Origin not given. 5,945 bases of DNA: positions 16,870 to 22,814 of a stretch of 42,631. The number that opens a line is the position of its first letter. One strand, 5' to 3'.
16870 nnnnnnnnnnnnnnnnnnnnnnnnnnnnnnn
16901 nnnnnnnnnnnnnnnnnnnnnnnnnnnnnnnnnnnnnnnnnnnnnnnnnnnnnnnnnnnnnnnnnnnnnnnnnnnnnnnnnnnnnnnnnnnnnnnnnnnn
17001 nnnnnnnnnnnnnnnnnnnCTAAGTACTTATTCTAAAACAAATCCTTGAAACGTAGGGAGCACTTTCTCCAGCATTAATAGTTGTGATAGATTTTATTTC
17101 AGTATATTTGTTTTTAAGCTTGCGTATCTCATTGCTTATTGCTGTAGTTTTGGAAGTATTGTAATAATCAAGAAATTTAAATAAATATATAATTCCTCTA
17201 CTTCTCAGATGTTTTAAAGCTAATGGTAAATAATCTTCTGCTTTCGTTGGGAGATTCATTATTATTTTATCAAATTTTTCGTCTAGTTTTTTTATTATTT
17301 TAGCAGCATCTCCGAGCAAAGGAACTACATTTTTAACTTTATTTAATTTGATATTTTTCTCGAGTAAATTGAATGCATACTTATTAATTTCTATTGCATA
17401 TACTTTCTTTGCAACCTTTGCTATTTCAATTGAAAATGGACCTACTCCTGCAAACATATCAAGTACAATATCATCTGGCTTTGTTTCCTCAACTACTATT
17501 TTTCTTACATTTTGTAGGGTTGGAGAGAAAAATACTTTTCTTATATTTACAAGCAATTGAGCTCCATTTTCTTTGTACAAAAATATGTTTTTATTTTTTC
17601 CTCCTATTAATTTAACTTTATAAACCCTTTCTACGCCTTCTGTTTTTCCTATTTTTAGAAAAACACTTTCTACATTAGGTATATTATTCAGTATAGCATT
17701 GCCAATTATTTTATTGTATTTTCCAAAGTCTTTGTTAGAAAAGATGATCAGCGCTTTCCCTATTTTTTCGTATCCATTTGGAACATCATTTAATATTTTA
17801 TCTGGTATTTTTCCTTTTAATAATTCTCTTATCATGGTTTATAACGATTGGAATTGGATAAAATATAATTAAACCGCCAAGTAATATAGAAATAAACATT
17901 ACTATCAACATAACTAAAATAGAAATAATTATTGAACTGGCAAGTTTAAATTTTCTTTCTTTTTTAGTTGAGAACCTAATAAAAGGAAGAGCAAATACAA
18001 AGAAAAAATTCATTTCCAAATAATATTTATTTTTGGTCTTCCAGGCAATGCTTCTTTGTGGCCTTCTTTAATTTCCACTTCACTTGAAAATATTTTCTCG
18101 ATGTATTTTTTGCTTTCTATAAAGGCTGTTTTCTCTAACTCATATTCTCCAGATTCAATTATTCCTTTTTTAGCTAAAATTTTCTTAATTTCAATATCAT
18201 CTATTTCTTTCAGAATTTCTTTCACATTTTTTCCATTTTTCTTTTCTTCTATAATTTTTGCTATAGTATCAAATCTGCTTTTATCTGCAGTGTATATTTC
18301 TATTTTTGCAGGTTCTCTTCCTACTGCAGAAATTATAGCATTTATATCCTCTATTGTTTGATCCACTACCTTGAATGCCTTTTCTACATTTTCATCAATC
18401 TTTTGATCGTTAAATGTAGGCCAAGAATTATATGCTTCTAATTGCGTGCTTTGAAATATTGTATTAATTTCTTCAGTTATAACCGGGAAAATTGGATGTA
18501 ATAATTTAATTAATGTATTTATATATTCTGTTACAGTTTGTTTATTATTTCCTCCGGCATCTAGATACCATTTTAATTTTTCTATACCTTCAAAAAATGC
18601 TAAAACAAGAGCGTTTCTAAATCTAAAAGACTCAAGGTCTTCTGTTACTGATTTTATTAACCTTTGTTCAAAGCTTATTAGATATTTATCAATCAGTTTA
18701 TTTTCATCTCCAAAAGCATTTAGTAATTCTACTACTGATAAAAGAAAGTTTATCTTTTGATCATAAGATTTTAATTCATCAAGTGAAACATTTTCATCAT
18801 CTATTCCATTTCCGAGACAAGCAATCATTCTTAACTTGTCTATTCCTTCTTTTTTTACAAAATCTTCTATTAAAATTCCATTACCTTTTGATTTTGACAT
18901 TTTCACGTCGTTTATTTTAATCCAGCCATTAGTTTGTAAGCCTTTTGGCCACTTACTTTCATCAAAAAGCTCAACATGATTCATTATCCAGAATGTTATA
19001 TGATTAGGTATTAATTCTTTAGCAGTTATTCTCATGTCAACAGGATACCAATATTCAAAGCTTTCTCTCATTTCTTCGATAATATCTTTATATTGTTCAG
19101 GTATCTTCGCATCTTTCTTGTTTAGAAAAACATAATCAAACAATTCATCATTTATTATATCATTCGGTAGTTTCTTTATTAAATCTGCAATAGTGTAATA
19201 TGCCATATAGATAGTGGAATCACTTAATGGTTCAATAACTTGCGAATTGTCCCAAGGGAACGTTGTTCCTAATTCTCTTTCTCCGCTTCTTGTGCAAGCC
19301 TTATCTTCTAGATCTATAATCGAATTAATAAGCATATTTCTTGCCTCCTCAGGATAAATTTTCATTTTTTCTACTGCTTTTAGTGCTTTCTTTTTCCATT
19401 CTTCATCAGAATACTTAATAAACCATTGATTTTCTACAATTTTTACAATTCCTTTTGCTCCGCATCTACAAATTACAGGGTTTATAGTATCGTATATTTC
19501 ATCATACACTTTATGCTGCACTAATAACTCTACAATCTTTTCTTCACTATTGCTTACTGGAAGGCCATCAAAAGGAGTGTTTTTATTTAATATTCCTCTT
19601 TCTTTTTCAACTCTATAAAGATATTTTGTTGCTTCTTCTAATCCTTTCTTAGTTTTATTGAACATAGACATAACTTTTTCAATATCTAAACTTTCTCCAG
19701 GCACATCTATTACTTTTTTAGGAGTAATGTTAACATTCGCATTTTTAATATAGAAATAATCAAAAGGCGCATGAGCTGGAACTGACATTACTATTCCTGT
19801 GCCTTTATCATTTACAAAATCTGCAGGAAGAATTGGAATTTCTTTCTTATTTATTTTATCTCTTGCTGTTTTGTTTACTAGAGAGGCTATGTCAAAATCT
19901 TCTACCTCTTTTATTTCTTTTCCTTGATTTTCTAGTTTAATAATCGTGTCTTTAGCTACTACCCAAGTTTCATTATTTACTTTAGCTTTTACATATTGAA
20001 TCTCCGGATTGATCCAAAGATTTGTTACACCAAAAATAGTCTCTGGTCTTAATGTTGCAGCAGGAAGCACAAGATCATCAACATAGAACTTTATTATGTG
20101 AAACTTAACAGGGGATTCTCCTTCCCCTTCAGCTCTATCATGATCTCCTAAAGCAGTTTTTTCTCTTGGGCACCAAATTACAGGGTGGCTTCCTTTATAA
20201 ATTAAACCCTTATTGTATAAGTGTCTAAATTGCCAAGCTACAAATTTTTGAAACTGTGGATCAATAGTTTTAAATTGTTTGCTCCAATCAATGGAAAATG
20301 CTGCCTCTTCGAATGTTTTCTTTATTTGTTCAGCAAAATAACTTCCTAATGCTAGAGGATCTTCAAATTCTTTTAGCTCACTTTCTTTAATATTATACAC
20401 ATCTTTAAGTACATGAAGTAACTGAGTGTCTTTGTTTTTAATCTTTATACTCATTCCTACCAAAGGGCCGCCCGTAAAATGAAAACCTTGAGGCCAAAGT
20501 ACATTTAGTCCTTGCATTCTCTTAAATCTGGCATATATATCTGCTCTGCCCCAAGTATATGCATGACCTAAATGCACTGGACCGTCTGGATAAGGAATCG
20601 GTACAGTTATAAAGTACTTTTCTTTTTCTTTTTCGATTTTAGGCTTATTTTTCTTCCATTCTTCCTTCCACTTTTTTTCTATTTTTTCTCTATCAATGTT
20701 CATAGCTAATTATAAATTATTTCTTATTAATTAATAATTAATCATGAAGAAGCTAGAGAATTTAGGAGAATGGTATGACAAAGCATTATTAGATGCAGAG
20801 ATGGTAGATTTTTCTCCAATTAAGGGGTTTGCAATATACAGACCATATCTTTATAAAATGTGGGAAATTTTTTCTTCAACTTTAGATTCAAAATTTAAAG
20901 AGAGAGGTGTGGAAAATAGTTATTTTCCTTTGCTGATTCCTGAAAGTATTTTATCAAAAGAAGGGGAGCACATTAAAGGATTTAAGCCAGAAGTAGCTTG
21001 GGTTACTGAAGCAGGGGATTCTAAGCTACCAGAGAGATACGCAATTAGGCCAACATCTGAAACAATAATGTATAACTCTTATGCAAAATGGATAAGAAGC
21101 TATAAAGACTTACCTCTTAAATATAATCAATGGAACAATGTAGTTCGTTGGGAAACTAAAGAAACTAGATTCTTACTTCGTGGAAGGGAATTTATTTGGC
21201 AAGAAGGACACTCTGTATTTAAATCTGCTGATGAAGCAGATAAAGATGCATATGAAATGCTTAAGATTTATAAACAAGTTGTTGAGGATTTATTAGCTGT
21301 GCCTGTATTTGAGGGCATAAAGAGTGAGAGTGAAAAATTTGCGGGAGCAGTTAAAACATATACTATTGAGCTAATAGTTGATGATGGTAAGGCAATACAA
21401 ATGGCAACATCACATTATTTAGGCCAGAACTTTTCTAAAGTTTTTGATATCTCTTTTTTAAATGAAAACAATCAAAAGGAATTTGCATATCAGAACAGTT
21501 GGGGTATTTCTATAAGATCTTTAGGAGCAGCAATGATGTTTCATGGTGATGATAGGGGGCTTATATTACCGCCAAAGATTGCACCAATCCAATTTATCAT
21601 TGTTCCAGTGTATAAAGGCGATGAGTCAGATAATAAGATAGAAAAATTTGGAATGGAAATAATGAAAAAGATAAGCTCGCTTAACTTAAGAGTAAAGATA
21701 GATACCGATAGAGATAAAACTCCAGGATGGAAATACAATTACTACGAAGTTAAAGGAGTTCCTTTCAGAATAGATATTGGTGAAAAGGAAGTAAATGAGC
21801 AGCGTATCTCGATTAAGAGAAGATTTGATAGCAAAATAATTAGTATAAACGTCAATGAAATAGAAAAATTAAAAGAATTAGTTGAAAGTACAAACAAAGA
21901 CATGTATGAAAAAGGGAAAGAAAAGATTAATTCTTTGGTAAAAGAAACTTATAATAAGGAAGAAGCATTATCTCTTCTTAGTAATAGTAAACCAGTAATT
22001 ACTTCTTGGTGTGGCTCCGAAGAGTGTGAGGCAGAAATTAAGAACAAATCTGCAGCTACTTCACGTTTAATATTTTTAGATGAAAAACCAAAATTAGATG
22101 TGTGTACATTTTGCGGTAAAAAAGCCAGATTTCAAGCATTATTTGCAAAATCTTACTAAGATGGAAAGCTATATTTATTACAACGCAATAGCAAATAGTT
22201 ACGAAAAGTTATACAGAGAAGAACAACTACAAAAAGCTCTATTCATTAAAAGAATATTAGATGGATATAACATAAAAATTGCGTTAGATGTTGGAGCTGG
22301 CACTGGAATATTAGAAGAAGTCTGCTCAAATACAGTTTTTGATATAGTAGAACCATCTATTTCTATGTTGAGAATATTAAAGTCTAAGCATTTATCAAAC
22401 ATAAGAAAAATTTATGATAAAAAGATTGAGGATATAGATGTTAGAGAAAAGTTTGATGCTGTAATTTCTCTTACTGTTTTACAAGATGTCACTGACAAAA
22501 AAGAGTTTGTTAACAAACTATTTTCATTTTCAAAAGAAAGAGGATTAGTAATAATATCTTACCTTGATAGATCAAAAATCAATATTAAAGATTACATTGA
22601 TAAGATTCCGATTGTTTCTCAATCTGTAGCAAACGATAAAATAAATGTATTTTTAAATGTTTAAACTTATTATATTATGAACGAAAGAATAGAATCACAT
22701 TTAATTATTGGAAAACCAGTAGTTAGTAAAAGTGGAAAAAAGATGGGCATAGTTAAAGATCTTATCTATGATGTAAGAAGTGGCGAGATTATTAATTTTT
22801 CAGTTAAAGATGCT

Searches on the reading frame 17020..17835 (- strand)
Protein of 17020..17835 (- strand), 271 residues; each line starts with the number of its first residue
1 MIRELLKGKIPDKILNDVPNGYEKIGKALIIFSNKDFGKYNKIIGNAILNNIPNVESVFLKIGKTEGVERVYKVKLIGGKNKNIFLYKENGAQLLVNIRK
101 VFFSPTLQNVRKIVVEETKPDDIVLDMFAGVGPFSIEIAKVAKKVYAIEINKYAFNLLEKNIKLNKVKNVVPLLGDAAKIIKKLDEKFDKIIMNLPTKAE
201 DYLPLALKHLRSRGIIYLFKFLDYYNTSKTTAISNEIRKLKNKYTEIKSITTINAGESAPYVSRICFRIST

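Call 13: search_protein_families(library=pfam, proteins=[window:17020-17835:-])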
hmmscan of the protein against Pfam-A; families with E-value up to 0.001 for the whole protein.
window:17020-17835:- (271 aa): 14 families
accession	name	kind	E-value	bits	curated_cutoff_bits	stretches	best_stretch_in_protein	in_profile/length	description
PF02475.24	TRM5-TYW2_MTfase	-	2.2e-41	142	28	1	87-243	3-155/164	TRM5/TYW2 methyltransferase domain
PF25133.1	TYW2_N_2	-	2.1e-13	50.6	27.7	1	2-81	1-78/79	TYW2 N-terminal domain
PF03602.21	Cons_hypoth95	-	8.1e-11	42.4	24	1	104-243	22-171/182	Conserved hypothetical protein 95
PF13847.12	Methyltransf_31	-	2.3e-09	37.5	27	1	120-206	3-97/145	Methyltransferase domain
PF09445.16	Methyltransf_15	-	4.2e-08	33.4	22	1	123-202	3-86/165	RNA cap guanine-N2 methyltransferase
PF05175.20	MTS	-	5.3e-08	33.1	23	1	120-200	31-111/170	Methyltransferase small domain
PF02005.22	TRM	-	2.8e-07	30.5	27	1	96-216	15-149/376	N2,N2-dimethylguanosine tRNA methyltransferase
PF01189.24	Methyltr_RsmB-F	-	1.4e-06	28.6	27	1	118-199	6-91/199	16S rRNA methyltransferase RsmB/F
PF05958.17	tRNA_U5-meth_tr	-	1.5e-06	27.9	23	1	117-170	199-251/357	tRNA (Uracil-5-)-methyltransferase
PF06325.19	PrmA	-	2.3e-06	27.8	22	1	118-195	159-234/296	Ribosomal protein L11 methyltransferase (PrmA)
PF01555.25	N6_N4_Mtase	-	1.4e-05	25.6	26.7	1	110-159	171-220/221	DNA methylase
PF13649.12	Methyltransf_25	-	2.3e-05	25.4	27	1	124-195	1-73/97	Methyltransferase domain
PF00398.26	RrnaAD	-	3.5e-05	23.5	24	1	117-170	27-78/263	Ribosomal RNA adenine dimethylase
PF00145.23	DNA_methylase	-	0.00078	19.4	22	0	124-170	3-49/324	C-5 cytosine-specific DNA methylase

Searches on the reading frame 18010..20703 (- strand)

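Call 13: search_protein_families(library=pfam, proteins=[window:18010-20703:-])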
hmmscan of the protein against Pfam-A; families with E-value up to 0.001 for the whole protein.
window:18010-20703:- (897 aa): 5 families
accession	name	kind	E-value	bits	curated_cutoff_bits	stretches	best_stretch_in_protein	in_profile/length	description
PF00133.28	tRNA-synt_1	-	5.6e-41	141.1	22.7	1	10-639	4-413/414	tRNA synthetases class I (I, L, M and V)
PF09334.17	tRNA-synt_1g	-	6.8e-26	91.4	20.1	2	30-188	1-133/391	tRNA synthetases class I (M)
PF08264.19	Anticodon_1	-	4.4e-17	62.8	25.1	1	672-795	1-140/148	Anticodon-binding domain of tRNA ligase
PF13603.12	tRNA-synt_1_2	-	2e-12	47.4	25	1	213-391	23-181/185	Leucyl-tRNA synthetase, editing domain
PF01406.26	tRNA-synt_1e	-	4.7e-05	23.3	27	1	579-627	232-279/301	tRNA synthetases class I (C) catalytic domain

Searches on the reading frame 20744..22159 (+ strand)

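Call 13: search_protein_families(library=pfam, proteins=[window:20744-22159:+])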
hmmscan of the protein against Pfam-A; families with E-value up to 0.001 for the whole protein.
window:20744-22159:+ (471 aa): 3 families
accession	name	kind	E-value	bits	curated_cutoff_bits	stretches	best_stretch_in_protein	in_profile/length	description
PF00587.30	tRNA-synt_2b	-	4.8e-26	92.3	29.3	1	96-262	8-174/179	tRNA synthetase class II core domain (G, H, P, S and T)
PF09180.16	ProRS-C_1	-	2.3e-17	63.3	31.5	1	406-471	2-71/71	Prolyl-tRNA synthetase, C-terminal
PF03129.25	HGTP_anticodon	-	1.4e-14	54.5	21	1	283-375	1-89/94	Anticodon binding domain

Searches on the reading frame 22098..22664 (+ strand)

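Call 14: search_protein_families(library=pfam, proteins=[window:22098-22664:+])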
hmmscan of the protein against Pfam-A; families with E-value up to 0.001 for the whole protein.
window:22098-22664:+ (188 aa): 7 families
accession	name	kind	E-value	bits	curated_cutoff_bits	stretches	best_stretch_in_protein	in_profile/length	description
PF13847.12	Methyltransf_31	-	1.1e-08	35.3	27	1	62-157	7-113/145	Methyltransferase domain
PF13489.12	Methyltransf_23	-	1.8e-08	34.7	27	1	61-160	25-123/164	Methyltransferase domain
PF08241.18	Methyltransf_11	-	1.7e-06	29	21.2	1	63-153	1-95/95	Methyltransferase domain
PF05219.18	DREV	-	2.4e-06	27.3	26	1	38-155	72-188/265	DREV methyltransferase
PF08242.18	Methyltransf_12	-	2.6e-06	28.5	30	1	63-150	1-97/98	Methyltransferase domain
PF13649.12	Methyltransf_25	-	5.7e-05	24.2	27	1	63-149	2-97/97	Methyltransferase domain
PF02527.21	GidB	-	0.00041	20.2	27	1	11-137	4-133/184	rRNA small subunit methyltransferase G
